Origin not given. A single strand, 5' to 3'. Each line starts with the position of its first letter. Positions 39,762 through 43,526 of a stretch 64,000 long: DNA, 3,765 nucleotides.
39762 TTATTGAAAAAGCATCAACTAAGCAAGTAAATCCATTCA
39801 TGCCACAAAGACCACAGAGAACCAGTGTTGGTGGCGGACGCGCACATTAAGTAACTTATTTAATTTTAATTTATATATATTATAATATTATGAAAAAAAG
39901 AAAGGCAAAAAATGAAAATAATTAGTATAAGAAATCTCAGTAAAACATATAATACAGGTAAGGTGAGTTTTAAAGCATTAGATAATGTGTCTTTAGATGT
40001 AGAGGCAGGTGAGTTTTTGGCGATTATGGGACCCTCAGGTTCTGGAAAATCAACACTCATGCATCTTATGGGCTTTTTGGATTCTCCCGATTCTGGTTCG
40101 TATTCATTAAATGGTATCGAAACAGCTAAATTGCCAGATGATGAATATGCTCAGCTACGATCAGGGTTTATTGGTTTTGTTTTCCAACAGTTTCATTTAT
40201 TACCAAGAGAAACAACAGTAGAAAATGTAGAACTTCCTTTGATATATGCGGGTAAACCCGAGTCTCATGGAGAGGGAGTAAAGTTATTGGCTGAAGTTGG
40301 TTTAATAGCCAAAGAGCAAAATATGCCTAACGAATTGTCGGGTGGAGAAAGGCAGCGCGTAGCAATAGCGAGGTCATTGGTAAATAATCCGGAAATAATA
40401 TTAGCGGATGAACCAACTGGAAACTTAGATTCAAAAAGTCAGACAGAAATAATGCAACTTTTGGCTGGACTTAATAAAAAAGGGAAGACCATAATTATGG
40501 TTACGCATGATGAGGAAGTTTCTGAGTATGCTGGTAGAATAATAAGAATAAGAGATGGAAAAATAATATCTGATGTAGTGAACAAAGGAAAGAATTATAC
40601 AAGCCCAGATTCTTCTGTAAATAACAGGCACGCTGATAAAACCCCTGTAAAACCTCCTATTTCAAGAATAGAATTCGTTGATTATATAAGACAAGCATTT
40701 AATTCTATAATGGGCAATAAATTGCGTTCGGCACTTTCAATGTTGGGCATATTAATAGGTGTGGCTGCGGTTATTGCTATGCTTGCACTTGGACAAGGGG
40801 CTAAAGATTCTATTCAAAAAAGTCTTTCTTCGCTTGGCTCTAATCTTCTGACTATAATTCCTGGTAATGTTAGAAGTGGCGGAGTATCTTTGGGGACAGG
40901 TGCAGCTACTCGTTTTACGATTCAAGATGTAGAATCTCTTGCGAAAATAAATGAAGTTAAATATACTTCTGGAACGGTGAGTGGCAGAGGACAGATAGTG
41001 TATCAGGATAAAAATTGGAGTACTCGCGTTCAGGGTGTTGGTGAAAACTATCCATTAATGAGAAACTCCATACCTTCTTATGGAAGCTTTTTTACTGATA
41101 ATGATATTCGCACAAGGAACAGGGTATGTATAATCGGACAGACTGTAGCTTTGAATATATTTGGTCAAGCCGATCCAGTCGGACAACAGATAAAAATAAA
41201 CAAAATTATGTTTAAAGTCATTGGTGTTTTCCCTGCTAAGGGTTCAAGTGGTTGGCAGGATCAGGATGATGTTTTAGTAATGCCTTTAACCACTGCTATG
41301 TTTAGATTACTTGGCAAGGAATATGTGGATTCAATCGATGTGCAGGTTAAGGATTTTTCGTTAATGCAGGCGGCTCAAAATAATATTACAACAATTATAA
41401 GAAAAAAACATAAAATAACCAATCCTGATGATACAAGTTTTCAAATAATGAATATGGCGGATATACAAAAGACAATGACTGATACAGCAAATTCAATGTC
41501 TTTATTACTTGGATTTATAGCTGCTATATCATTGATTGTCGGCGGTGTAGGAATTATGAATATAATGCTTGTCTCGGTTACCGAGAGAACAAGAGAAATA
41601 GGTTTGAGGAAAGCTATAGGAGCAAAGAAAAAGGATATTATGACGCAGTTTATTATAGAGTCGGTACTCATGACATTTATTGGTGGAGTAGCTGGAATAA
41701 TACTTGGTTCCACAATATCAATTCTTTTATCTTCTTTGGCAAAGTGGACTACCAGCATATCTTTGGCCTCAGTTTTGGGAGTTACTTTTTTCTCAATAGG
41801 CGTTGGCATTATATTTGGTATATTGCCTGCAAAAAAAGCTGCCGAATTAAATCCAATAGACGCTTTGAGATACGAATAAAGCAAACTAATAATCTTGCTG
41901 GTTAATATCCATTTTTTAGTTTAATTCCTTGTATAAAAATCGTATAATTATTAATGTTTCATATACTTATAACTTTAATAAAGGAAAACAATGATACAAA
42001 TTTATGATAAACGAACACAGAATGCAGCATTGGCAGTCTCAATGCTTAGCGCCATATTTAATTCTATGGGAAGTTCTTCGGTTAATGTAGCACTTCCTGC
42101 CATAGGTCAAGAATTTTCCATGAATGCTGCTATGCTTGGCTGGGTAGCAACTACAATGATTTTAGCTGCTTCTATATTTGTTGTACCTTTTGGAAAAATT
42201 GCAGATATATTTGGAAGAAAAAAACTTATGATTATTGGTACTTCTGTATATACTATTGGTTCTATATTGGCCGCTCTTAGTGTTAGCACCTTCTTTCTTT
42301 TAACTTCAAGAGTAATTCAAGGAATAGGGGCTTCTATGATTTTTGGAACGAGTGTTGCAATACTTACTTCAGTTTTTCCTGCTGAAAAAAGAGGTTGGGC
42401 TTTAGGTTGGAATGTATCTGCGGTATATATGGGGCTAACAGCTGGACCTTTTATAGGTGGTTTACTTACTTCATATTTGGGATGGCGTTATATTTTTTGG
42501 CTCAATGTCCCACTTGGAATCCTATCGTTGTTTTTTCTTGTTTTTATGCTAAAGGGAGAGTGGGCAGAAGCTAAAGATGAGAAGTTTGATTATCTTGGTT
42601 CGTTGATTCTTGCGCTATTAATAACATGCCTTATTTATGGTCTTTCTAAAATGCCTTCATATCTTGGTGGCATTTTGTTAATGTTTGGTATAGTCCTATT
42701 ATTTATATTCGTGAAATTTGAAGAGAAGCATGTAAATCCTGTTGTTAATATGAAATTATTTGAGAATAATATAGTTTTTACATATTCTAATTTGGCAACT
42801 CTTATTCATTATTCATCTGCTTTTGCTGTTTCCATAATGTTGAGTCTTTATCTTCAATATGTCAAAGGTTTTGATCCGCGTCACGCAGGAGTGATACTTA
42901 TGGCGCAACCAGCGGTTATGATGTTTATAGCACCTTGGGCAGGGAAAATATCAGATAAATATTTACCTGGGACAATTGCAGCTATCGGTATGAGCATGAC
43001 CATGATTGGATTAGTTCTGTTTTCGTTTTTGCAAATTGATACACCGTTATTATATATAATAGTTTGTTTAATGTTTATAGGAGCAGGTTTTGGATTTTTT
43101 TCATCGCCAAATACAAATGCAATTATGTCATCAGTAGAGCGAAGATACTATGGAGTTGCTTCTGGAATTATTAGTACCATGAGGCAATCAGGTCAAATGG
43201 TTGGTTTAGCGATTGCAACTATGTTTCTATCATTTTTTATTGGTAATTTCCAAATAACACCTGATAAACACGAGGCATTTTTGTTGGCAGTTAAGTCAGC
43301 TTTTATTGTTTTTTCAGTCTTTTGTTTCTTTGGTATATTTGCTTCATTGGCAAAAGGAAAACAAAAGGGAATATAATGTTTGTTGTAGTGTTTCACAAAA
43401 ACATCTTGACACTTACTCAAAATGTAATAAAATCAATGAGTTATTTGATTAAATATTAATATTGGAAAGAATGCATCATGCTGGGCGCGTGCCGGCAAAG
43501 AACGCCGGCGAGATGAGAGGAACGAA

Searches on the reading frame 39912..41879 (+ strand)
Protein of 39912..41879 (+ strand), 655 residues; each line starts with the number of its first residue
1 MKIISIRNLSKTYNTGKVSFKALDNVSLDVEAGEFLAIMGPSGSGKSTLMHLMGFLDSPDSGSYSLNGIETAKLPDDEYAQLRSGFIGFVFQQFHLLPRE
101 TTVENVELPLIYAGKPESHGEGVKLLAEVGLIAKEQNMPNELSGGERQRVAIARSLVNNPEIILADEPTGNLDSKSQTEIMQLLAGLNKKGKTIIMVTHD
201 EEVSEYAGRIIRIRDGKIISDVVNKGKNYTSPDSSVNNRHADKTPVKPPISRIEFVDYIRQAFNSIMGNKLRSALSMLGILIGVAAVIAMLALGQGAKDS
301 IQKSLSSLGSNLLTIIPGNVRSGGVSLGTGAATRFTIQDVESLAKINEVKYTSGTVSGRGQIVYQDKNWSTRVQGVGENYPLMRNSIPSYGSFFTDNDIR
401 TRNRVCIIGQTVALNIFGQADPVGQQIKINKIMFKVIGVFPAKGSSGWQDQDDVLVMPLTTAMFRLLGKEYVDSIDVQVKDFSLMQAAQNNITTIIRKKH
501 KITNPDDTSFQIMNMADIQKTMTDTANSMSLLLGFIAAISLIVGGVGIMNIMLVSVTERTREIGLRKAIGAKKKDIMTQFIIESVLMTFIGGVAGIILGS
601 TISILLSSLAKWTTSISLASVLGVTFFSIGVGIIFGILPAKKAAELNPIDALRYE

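Call 44: search_protein_families(library=pfam, proteins=[window:39912-41879:+], max_evalue=0.001)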
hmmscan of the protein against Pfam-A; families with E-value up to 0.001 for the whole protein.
window:39912-41879:+ (655 aa): 6 families
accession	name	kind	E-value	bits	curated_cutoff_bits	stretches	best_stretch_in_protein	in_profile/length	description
PF12704.14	MacB_PCD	-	1.1e-48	166.7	27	1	273-494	1-206/207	MacB-like periplasmic core domain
PF00005.33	ABC_tran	-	3.4e-32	112.3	25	1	23-169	1-136/137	ABC transporter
PF02687.27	FtsX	-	4.8e-21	75.5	25.5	1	535-648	2-120/120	FtsX-like permease C-terminal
PF02463.25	SMC_N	-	3e-07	30.5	40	1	20-214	10-212/220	RecF/RecN/SMC N terminal domain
PF13304.12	AAA_21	-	1.1e-05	26.2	27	0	36-69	2-35/304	AAA domain, putative AbiEii toxin, Type IV TA system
PF13555.12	AAA_29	-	0.0007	19.7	27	0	24-50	13-39/61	P-loop containing region of AAA domain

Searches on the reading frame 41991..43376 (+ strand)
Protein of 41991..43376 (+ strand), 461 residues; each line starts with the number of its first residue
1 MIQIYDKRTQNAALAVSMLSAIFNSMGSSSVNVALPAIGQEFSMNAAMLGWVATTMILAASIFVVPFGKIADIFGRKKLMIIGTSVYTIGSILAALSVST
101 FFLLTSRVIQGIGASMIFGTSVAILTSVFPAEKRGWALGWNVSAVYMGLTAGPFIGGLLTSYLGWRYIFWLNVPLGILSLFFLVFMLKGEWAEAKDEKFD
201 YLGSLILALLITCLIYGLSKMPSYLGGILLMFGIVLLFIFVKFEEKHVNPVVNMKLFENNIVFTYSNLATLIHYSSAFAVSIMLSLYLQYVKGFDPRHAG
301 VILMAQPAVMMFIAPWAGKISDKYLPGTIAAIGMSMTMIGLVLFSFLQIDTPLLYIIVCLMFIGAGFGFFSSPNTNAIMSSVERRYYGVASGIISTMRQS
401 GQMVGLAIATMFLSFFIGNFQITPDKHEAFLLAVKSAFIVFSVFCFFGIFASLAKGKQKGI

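Call 44: search_protein_families(library=pfam, proteins=[window:41991-43376:+], max_evalue=0.001)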
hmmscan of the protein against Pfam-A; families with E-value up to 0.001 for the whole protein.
window:41991-43376:+ (461 aa): 3 families
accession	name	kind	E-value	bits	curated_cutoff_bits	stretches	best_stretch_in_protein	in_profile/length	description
PF07690.21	MFS_1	-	4.6e-54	184.1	33.4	1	18-405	2-346/347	Major Facilitator Superfamily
PF00083.30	Sugar_tr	-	1.4e-12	47.7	22.3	1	34-186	43-191/452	Sugar (and other) transporter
PF05977.19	MFS_3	-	5.6e-07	28.8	27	1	18-188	16-187/524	Transmembrane secretion effector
